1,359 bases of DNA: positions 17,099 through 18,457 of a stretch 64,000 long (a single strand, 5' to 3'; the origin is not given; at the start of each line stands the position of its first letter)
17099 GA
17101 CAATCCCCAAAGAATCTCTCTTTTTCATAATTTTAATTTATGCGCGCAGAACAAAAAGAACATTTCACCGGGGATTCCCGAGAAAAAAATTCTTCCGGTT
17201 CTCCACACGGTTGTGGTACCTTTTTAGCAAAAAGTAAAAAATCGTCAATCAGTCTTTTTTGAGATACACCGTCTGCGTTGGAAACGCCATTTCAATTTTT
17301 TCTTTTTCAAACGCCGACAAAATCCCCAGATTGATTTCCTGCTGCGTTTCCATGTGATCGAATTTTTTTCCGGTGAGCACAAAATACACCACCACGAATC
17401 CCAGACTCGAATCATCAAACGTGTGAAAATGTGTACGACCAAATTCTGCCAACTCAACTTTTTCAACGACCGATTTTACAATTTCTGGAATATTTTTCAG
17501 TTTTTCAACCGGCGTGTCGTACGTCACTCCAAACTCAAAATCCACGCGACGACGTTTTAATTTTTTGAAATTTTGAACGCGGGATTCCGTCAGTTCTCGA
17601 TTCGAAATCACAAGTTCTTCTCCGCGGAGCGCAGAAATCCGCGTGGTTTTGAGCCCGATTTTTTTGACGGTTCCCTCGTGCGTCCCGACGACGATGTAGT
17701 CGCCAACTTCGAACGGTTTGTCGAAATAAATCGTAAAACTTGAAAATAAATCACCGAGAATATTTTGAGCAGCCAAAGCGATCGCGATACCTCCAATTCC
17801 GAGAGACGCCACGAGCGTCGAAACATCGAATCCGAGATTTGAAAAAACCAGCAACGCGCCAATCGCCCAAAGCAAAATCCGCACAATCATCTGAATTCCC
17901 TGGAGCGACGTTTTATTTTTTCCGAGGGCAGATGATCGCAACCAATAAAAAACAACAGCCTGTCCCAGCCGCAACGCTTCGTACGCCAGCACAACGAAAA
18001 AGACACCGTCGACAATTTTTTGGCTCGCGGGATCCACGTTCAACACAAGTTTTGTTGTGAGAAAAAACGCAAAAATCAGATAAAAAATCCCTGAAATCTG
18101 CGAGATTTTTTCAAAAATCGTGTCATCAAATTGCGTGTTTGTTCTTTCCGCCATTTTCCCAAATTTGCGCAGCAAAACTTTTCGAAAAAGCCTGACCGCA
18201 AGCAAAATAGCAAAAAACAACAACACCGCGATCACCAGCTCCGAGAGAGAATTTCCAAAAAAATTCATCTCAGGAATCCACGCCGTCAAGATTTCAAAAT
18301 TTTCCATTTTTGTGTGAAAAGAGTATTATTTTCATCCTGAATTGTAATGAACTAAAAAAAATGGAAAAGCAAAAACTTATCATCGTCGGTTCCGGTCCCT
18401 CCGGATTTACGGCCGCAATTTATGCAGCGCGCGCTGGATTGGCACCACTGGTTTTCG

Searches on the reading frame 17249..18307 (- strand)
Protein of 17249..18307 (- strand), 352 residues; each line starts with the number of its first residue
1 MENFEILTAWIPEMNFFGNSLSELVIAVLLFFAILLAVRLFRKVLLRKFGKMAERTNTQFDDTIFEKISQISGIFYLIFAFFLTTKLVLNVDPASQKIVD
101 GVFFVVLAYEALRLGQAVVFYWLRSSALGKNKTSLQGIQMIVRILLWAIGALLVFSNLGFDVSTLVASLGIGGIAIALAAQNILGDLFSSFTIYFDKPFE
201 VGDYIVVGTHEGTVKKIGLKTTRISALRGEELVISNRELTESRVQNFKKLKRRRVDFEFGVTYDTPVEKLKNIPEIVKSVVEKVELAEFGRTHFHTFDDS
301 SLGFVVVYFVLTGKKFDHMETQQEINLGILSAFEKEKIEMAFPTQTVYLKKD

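Call 9: search_protein_families(library=pfam, proteins=[window:17249-18307:-], max_evalue=0.1)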
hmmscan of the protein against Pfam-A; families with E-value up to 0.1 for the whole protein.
window:17249-18307:- (352 aa): 3 families
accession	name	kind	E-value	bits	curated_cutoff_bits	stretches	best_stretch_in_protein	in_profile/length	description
PF00924.24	MS_channel_2nd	-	2e-20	73.1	20.2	1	182-248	1-67/68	Mechanosensitive ion channel, beta-domain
PF21082.3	MS_channel_3rd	-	4e-14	53.2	21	1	255-340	1-88/88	Mechanosensitive ion channel MscS, C-terminal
PF21088.3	MS_channel_1st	-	9.1e-12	45.2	23.1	1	141-181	2-42/42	Mechanosensitive ion channel, transmembrane helices 2/3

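Call 17: find_encoding_contigs(protein=window:17249-18307:-, flank=10000, max_places=10)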
Protein window:17249-18307:- (352 aa): 22 contigs read that carry it; 8 places shown.
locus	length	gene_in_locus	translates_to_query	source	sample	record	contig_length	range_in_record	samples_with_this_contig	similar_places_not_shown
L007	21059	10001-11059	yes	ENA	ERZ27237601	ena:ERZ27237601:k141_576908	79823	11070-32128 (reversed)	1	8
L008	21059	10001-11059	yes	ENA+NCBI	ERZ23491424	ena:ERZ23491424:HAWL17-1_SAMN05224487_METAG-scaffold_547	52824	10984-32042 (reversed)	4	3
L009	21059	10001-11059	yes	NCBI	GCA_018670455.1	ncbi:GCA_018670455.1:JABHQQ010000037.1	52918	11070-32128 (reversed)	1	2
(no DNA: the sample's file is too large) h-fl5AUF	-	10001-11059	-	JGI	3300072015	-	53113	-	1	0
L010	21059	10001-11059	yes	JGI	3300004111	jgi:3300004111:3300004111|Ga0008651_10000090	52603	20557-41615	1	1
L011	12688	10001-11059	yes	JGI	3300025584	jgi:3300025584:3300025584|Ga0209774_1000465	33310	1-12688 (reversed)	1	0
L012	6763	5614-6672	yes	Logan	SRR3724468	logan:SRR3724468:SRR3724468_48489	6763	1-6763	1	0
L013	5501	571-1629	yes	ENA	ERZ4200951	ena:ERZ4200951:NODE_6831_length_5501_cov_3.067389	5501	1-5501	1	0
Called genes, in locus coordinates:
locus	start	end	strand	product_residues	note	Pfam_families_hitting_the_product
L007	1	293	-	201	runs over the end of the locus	-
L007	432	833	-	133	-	-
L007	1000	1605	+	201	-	-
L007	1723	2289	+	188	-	PF04542:Sigma70_r2, PF08281:Sigma70_r4_2, PF04545:Sigma70_r4 (weak)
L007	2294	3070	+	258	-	-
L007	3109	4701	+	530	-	PF13431:TPR_17 (faint), PF13414:TPR_11 (faint), PF13432:TPR_16 (faint), PF14559:TPR_19 (faint), PF00515:TPR_1 (faint), PF07719:TPR_2 (faint), PF13181:TPR_8 (faint)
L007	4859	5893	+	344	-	PF04321:RmlD_sub_bind, PF01073:3Beta_HSD, PF01370:Epimerase, PF02719:Polysacc_synt_2, PF07993:NAD_binding_4, PF13460:NAD_binding_10 (weak), PF16363:GDP_Man_Dehyd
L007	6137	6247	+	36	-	-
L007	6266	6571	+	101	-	-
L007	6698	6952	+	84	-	-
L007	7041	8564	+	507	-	PF13541:ChlI, PF00158:Sigma54_activat (faint), PF00493:MCM (faint), PF01078:Mg_chelatase, PF07728:AAA_5, PF13335:Mg_chelatase_C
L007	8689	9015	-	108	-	-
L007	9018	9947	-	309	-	PF03486:HI0933_like (faint), PF07992:Pyr_redox_2, PF13738:Pyr_redox_3, PF00070:Pyr_redox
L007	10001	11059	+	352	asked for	PF21088:MS_channel_1st, PF00924:MS_channel_2nd, PF21082:MS_channel_3rd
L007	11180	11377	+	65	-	-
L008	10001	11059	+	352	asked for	PF21088:MS_channel_1st, PF00924:MS_channel_2nd, PF21082:MS_channel_3rd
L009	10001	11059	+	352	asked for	PF21088:MS_channel_1st, PF00924:MS_channel_2nd, PF21082:MS_channel_3rd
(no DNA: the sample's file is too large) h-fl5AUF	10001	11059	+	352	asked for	PF21088:MS_channel_1st, PF00924:MS_channel_2nd, PF21082:MS_channel_3rd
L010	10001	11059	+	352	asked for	PF21088:MS_channel_1st, PF00924:MS_channel_2nd, PF21082:MS_channel_3rd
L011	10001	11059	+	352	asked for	PF21088:MS_channel_1st, PF00924:MS_channel_2nd, PF21082:MS_channel_3rd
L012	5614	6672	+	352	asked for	PF21088:MS_channel_1st, PF00924:MS_channel_2nd, PF21082:MS_channel_3rd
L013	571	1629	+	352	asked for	PF21088:MS_channel_1st, PF00924:MS_channel_2nd, PF21082:MS_channel_3rd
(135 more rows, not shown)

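Call 21: find_homologous_proteins(query=window:17249-18307:-, max_evalue=1e-40)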
Query window:17249-18307:- (352 aa): 5797 proteins with E <= 1e-40 among 8000 candidates; the best 120 are listed.
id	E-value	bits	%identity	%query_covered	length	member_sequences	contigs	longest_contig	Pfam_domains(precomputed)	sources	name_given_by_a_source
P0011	1.3e-145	503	69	95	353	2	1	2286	PF21088.3,PF00924.25,PF21082.3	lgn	-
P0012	1.1e-144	500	68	95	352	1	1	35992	PF21088.3,PF00924.25,PF21082.3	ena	-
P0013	4.5e-144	498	69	94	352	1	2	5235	PF21088.3,PF00924.25,PF21082.3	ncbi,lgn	-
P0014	1.6e-143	496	69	95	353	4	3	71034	PF21088.3,PF00924.25,PF21082.3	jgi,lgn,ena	-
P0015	1.1e-141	490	63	98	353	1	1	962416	PF21088.3,PF00924.25,PF21082.3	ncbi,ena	-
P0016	1.9e-141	489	69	95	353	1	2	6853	PF21088.3,PF00924.25,PF21082.3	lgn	-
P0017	8.4e-141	487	66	95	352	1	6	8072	PF21088.3,PF00924.25,PF21082.3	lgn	-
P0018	5.1e-140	485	64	100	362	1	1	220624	PF21088.3,PF00924.25,PF21082.3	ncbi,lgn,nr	ncbi:MAG: mechanosensitive ion channel family protein [Candidatus Gracilibacteria bacterium]|nr:mech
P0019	1.1e-137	477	64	95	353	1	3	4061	PF21088.3,PF00924.25,PF21082.3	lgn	-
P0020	3.0e-137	475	62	97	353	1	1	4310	PF21088.3,PF00924.25,PF21082.3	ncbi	-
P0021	6.6e-137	474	67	95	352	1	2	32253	PF21088.3,PF00924.25,PF21082.3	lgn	-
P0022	8.3e-134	464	63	94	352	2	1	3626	PF21088.3,PF00924.25,PF21082.3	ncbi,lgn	-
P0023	2.1e-133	463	65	95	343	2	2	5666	PF21088.3,PF00924.25,PF21082.3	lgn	-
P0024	5.6e-125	435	57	97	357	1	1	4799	PF21088.3,PF00924.25,PF21082.3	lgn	-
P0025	9.8e-123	428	58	95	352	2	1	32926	PF21088.3,PF00924.25,PF21082.3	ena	-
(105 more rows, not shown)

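Call 24: find_encoding_contigs(protein=P0014, flank=8000, max_places=1)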
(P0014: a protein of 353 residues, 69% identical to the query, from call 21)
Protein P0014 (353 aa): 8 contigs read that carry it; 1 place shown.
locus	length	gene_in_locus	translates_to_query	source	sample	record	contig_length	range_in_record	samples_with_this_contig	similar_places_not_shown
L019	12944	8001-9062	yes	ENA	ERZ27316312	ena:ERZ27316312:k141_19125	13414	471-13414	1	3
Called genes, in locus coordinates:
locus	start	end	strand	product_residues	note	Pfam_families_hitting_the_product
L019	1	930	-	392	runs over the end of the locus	PF01555:N6_N4_Mtase, PF01170:UPF0020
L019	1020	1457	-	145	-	-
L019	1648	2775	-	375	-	PF00390:malic, PF03949:Malic_M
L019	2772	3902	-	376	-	PF00342:PGI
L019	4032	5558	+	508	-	PF13541:ChlI, PF00493:MCM (faint), PF01078:Mg_chelatase, PF07728:AAA_5, PF13335:Mg_chelatase_C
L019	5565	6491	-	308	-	PF03547:Mem_trans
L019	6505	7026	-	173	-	PF04199:Cyclase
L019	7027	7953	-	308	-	PF00890:FAD_binding_2 (weak), PF01266:DAO (faint), PF03486:HI0933_like (faint), PF07992:Pyr_redox_2, PF12831:FAD_oxidored (faint), PF13450:NAD_binding_8 (faint), PF13738:Pyr_redox_3, PF00070:Pyr_redox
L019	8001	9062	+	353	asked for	PF21088:MS_channel_1st, PF00924:MS_channel_2nd, PF21082:MS_channel_3rd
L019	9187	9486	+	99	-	-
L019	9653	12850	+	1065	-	PF00133:tRNA-synt_1, PF09334:tRNA-synt_1g, PF00300:His_Phos_1, PF00133:tRNA-synt_1, PF08264:Anticodon_1, PF10458:Val_tRNA-synt_C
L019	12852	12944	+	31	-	?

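Call 25: find_encoding_contigs(protein=P0015, flank=8000, max_places=1)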
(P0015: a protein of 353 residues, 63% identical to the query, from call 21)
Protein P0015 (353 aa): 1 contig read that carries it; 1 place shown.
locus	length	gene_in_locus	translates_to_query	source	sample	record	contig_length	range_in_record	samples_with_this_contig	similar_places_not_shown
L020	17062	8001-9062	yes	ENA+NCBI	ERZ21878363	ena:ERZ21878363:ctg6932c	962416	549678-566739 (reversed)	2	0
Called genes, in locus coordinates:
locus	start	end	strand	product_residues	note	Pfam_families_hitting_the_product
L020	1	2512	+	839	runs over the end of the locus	PF26449:DUF8128, PF01935:DUF87, PF02534:T4SS-DNA_transf (faint), PF10412:TrwB_AAD_bind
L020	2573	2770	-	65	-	PF00313:CSD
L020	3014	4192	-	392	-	PF01555:N6_N4_Mtase (weak), PF01170:UPF0020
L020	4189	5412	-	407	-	PF00342:PGI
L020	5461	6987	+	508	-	PF13541:ChlI, PF00158:Sigma54_activat (faint), PF00493:MCM (faint), PF01078:Mg_chelatase, PF07728:AAA_5, PF13335:Mg_chelatase_C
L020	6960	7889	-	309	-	PF01266:DAO (faint), PF03486:HI0933_like (faint), PF07992:Pyr_redox_2, PF13738:Pyr_redox_3, PF00070:Pyr_redox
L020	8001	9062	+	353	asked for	PF21088:MS_channel_1st, PF00924:MS_channel_2nd, PF21082:MS_channel_3rd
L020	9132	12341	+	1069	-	PF00133:tRNA-synt_1, PF09334:tRNA-synt_1g (weak), PF00300:His_Phos_1, PF00133:tRNA-synt_1, PF08264:Anticodon_1, PF10458:Val_tRNA-synt_C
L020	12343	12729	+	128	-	PF01479:S4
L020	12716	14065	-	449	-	PF18073:Zn_ribbon_LapB (weak), PF13481:AAA_25 (weak), PF03796:DnaB_C (faint), PF06745:ATPase (weak), PF23442:DUF7125, PF06745:ATPase (weak), PF05362:Lon_C (weak), PF13541:ChlI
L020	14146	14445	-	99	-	-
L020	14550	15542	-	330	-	PF01073:3Beta_HSD, PF01370:Epimerase, PF02719:Polysacc_synt_2, PF04321:RmlD_sub_bind, PF07993:NAD_binding_4, PF13460:NAD_binding_10 (weak), PF16363:GDP_Man_Dehyd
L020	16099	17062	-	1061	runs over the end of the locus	PF00873:ACR_tran, PF03176:MMPL, PF02355:SecD_SecF_C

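Call 26: find_encoding_contigs(protein=P0018, flank=8000, max_places=1)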
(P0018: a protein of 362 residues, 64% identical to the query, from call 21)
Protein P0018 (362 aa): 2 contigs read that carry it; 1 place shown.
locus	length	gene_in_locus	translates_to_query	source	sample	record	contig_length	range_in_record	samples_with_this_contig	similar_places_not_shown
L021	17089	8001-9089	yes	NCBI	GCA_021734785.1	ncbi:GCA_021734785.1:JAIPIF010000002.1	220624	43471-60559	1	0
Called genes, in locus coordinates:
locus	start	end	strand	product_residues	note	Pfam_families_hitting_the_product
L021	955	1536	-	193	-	-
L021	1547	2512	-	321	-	PF13495:Phage_int_SAM_4, PF00589:Phage_integrase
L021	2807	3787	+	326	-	PF01073:3Beta_HSD, PF01370:Epimerase, PF02719:Polysacc_synt_2, PF04321:RmlD_sub_bind, PF07993:NAD_binding_4, PF16363:GDP_Man_Dehyd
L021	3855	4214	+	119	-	-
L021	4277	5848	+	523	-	PF13541:ChlI, PF00158:Sigma54_activat (faint), PF00493:MCM (faint), PF01078:Mg_chelatase, PF07728:AAA_5, PF13335:Mg_chelatase_C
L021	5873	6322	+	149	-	PF01541:GIY-YIG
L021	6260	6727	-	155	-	-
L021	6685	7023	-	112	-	PF00708:Acylphosphatase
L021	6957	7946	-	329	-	PF01134:GIDA (faint), PF01266:DAO (faint), PF03486:HI0933_like (faint), PF07992:Pyr_redox_2, PF13450:NAD_binding_8 (faint), PF13738:Pyr_redox_3, PF00070:Pyr_redox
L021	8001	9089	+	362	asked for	PF21088:MS_channel_1st, PF00924:MS_channel_2nd, PF21082:MS_channel_3rd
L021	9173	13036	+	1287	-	PF00133:tRNA-synt_1, PF09334:tRNA-synt_1g (weak), PF00300:His_Phos_1, PF00133:tRNA-synt_1, PF08264:Anticodon_1, PF10458:Val_tRNA-synt_C, PF00216:Bac_DNA_binding (weak)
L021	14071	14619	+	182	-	PF00347:Ribosomal_L6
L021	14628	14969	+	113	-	PF00861:Ribosomal_L18p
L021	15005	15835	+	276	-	PF00333:Ribosomal_S5, PF03719:Ribosomal_S5_C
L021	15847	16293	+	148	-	PF00828:Ribosomal_L27A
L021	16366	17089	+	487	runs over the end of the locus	PF00478:IMPDH, PF00977:His_biosynth (faint), PF03060:NMO (faint), PF00571:CBS (faint), PF01070:FMN_dh, PF01207:Dus (faint)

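Call 34: find_encoding_contigs(protein=P0012, flank=4000, max_places=1)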
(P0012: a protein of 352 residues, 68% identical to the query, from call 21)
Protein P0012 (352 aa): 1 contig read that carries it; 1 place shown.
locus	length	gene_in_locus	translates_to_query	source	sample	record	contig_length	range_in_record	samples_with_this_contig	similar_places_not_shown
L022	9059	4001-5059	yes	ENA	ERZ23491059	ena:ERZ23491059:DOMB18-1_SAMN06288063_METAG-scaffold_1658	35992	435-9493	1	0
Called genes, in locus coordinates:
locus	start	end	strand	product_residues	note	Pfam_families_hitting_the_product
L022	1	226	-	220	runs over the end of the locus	?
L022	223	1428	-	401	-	PF00342:PGI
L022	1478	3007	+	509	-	PF13541:ChlI, PF00493:MCM (faint), PF01078:Mg_chelatase, PF07728:AAA_5, PF13335:Mg_chelatase_C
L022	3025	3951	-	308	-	PF01266:DAO (faint), PF03486:HI0933_like (faint), PF07992:Pyr_redox_2, PF12831:FAD_oxidored (faint), PF13450:NAD_binding_8 (weak), PF13738:Pyr_redox_3, PF00070:Pyr_redox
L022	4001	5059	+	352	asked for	PF21088:MS_channel_1st, PF00924:MS_channel_2nd, PF21082:MS_channel_3rd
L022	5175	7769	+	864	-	-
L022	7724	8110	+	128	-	-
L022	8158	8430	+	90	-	PF10458:Val_tRNA-synt_C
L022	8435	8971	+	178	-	PF13302:Acetyltransf_3, PF00583:Acetyltransf_1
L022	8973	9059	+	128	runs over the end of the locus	PF01479:S4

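Call 35: find_encoding_contigs(protein=P0021, flank=4000, max_places=1)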
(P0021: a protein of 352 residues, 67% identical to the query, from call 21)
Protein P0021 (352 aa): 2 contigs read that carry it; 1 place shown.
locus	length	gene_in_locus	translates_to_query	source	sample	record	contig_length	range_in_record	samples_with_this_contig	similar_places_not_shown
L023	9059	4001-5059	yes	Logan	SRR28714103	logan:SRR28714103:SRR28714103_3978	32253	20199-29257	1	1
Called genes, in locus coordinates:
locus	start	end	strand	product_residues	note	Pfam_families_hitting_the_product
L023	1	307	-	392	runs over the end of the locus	PF00342:PGI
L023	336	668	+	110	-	-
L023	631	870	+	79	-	-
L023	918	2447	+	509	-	PF13541:ChlI, PF00158:Sigma54_activat (faint), PF00493:MCM (weak), PF01078:Mg_chelatase, PF07728:AAA_5, PF13335:Mg_chelatase_C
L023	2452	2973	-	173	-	PF04199:Cyclase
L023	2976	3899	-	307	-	PF00890:FAD_binding_2 (weak), PF01266:DAO (faint), PF03486:HI0933_like (faint), PF07992:Pyr_redox_2, PF12831:FAD_oxidored (faint), PF13738:Pyr_redox_3, PF00070:Pyr_redox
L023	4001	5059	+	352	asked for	PF21088:MS_channel_1st, PF00924:MS_channel_2nd, PF21082:MS_channel_3rd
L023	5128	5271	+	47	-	-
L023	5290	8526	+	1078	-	PF00133:tRNA-synt_1, PF09334:tRNA-synt_1g, PF00300:His_Phos_1, PF00133:tRNA-synt_1, PF08264:Anticodon_1, PF10458:Val_tRNA-synt_C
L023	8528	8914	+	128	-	PF01479:S4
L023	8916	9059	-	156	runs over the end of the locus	-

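Call 36: find_encoding_contigs(protein=P0017, flank=4000, max_places=2)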
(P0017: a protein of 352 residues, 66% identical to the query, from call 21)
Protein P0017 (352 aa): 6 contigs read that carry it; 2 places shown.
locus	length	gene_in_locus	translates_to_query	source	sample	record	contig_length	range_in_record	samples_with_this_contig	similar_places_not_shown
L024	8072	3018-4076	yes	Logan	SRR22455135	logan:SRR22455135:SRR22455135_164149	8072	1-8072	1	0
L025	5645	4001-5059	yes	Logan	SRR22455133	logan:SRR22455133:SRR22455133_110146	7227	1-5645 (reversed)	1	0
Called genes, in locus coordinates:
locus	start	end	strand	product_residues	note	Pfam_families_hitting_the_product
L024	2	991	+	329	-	?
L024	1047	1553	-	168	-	-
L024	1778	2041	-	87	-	PF11731:Cdd1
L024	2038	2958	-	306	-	PF00890:FAD_binding_2 (faint), PF01266:DAO (faint), PF03486:HI0933_like (faint), PF07992:Pyr_redox_2, PF13738:Pyr_redox_3, PF00070:Pyr_redox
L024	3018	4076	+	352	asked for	PF21088:MS_channel_1st, PF00924:MS_channel_2nd, PF21082:MS_channel_3rd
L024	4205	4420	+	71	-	-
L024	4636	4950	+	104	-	-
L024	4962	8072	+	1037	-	?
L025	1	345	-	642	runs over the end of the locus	?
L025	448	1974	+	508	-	PF13541:ChlI, PF00158:Sigma54_activat (faint), PF01078:Mg_chelatase, PF07728:AAA_5, PF00493:MCM (weak), PF13335:Mg_chelatase_C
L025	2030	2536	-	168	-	-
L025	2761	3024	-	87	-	PF11731:Cdd1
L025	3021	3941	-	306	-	PF00890:FAD_binding_2 (faint), PF01266:DAO (faint), PF03486:HI0933_like (faint), PF07992:Pyr_redox_2, PF13738:Pyr_redox_3, PF00070:Pyr_redox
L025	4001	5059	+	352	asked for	PF21088:MS_channel_1st, PF00924:MS_channel_2nd, PF21082:MS_channel_3rd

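Call 37: find_encoding_contigs(protein=P0016, flank=4000, max_places=2)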
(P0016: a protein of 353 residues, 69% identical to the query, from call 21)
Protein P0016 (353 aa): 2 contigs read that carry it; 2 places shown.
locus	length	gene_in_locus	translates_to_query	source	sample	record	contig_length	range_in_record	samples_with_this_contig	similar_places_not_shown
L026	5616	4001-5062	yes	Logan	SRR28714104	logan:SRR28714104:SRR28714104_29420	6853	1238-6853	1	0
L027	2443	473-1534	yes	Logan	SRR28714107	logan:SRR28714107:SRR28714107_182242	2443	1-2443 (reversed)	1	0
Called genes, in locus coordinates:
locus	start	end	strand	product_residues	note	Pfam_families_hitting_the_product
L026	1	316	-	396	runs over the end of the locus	PF00342:PGI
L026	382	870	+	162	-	-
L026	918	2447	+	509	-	PF13541:ChlI, PF00158:Sigma54_activat (faint), PF00493:MCM (weak), PF01078:Mg_chelatase, PF07728:AAA_5, PF13335:Mg_chelatase_C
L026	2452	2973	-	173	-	PF04199:Cyclase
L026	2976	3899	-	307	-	PF00890:FAD_binding_2 (weak), PF01266:DAO (faint), PF03486:HI0933_like (faint), PF07992:Pyr_redox_2, PF12831:FAD_oxidored (faint), PF13738:Pyr_redox_3, PF00070:Pyr_redox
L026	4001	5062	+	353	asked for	PF21088:MS_channel_1st, PF00924:MS_channel_2nd, PF21082:MS_channel_3rd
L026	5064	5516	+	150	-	-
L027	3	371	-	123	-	?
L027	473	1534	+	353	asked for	PF21088:MS_channel_1st, PF00924:MS_channel_2nd, PF21082:MS_channel_3rd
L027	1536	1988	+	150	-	-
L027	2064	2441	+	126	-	?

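Call 52: find_encoding_contigs(protein=P0013, flank=4000, max_places=2)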
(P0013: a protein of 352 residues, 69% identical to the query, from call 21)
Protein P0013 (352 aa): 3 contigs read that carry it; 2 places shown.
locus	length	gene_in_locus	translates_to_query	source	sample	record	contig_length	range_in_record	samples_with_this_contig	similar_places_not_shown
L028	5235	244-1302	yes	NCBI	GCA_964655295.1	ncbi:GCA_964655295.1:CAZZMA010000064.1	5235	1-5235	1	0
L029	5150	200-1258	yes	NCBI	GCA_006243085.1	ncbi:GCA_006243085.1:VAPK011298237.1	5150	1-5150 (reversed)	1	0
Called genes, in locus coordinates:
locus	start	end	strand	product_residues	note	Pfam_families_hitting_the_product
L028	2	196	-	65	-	?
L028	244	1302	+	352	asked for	PF21088:MS_channel_1st, PF00924:MS_channel_2nd, PF21082:MS_channel_3rd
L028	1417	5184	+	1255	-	PF00133:tRNA-synt_1, PF09334:tRNA-synt_1g, PF00300:His_Phos_1, PF00133:tRNA-synt_1, PF08264:Anticodon_1, PF10458:Val_tRNA-synt_C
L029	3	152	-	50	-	?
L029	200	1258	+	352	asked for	PF21088:MS_channel_1st, PF00924:MS_channel_2nd, PF21082:MS_channel_3rd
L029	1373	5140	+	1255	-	PF00133:tRNA-synt_1, PF09334:tRNA-synt_1g, PF00300:His_Phos_1, PF00133:tRNA-synt_1, PF08264:Anticodon_1, PF10458:Val_tRNA-synt_C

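Call 53: find_encoding_contigs(protein=P0023, flank=4000, max_places=2)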
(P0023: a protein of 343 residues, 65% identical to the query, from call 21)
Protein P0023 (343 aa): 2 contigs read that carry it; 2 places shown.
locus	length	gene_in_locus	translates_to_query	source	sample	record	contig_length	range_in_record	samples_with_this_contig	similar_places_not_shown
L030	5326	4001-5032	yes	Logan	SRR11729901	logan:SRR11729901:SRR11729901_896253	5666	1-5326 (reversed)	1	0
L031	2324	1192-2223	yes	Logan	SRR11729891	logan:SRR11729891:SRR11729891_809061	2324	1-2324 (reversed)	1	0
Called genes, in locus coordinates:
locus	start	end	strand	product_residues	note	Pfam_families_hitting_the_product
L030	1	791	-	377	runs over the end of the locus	?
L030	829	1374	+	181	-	-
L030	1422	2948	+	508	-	PF13541:ChlI, PF00493:MCM (faint), PF01078:Mg_chelatase, PF07728:AAA_5, PF13335:Mg_chelatase_C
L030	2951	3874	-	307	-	PF00890:FAD_binding_2 (weak), PF01266:DAO (faint), PF03486:HI0933_like (faint), PF07992:Pyr_redox_2, PF13450:NAD_binding_8 (faint), PF13738:Pyr_redox_3, PF00070:Pyr_redox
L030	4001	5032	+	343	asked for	PF21088:MS_channel_1st, PF00924:MS_channel_2nd, PF21082:MS_channel_3rd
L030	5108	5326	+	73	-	?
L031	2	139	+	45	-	?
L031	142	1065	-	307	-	PF00890:FAD_binding_2 (weak), PF01266:DAO (faint), PF03486:HI0933_like (faint), PF07992:Pyr_redox_2, PF13450:NAD_binding_8 (faint), PF13738:Pyr_redox_3, PF00070:Pyr_redox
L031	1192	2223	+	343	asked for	PF21088:MS_channel_1st, PF00924:MS_channel_2nd, PF21082:MS_channel_3rd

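Call 64: search_protein_families(library=phrogs, proteins=[L019:9187-9486:+, L024:4205-4420:+, L023:5128-5271:+], max_evalue=1)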
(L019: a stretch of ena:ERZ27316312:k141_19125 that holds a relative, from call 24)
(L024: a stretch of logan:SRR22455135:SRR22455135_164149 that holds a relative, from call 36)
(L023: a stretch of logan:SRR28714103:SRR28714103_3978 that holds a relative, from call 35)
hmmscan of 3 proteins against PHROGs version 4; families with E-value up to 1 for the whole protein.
L019:9187-9486:+ (99 aa): 0 families

L024:4205-4420:+ (71 aa): 2 families
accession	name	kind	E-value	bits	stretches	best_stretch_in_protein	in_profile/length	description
phrog_22956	-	unknown function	0.0013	19.8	1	18-59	12-52/57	-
phrog_565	-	lysis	0.073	14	1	13-40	48-75/132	holin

L023:5128-5271:+ (47 aa): 1 family
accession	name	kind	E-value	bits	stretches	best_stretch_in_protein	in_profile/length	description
phrog_4198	-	unknown function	0.018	16.3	1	3-39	14-50/98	-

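Call 65: search_protein_families(library=ncbifam, proteins=[L019:9187-9486:+, L024:4205-4420:+, L023:5128-5271:+], max_evalue=1)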
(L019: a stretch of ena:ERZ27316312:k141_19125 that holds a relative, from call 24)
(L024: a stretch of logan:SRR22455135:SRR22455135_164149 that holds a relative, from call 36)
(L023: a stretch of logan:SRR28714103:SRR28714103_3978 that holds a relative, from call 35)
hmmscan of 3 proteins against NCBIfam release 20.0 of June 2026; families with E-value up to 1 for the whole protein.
L019:9187-9486:+ (99 aa): 0 families

L024:4205-4420:+ (71 aa): 3 families
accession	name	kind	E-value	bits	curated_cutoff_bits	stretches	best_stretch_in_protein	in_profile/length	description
NF041635.1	STM3941_fam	subfamily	0.013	15.5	40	1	9-63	3-58/157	STM3941 family protein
NF003007.0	PRK03818.1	equivalog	0.05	12.1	449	1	3-55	363-416/553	putative transporter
NF041528.1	strep_LAETG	domain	0.089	12.6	30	1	39-56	13-30/35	LAETG motif-containing sortase-dependent surface protein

L023:5128-5271:+ (47 aa): 1 family
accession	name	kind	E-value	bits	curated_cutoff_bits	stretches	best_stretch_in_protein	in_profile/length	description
NF003155.0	PRK04125.1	equivalog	0.018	14.8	136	1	6-41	89-123/141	antiholin-like murein hydrolase modulator LrgA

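Call 68: find_encoding_contigs(protein=P0011, flank=3000, max_places=2)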
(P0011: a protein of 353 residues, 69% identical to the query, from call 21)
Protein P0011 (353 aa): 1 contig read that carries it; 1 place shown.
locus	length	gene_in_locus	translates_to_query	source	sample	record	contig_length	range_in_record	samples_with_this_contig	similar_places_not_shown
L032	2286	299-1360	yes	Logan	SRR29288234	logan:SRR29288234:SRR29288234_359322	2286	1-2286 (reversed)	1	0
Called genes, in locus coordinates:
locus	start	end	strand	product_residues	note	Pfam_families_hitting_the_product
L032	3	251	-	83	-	?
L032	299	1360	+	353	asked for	PF21088:MS_channel_1st, PF00924:MS_channel_2nd, PF21082:MS_channel_3rd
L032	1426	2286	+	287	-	?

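Call 73: find_encoding_contigs(protein=P0025, flank=3000, max_places=1)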
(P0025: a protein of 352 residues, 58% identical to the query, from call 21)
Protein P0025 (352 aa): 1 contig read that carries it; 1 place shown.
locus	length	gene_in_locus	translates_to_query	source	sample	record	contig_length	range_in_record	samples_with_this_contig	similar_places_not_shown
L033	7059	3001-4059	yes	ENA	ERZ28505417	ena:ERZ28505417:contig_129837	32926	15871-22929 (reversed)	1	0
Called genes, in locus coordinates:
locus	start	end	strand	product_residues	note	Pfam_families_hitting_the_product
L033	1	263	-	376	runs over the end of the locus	PF00342:PGI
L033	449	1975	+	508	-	PF13541:ChlI, PF00493:MCM (faint), PF01078:Mg_chelatase, PF07728:AAA_5, PF13335:Mg_chelatase_C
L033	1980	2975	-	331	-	PF01266:DAO (faint), PF03486:HI0933_like (faint), PF07992:Pyr_redox_2, PF13738:Pyr_redox_3, PF00070:Pyr_redox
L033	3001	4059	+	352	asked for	PF21088:MS_channel_1st, PF00924:MS_channel_2nd, PF21082:MS_channel_3rd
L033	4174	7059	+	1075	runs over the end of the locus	PF00133:tRNA-synt_1, PF09334:tRNA-synt_1g, PF00300:His_Phos_1, PF00133:tRNA-synt_1, PF08264:Anticodon_1, PF10458:Val_tRNA-synt_C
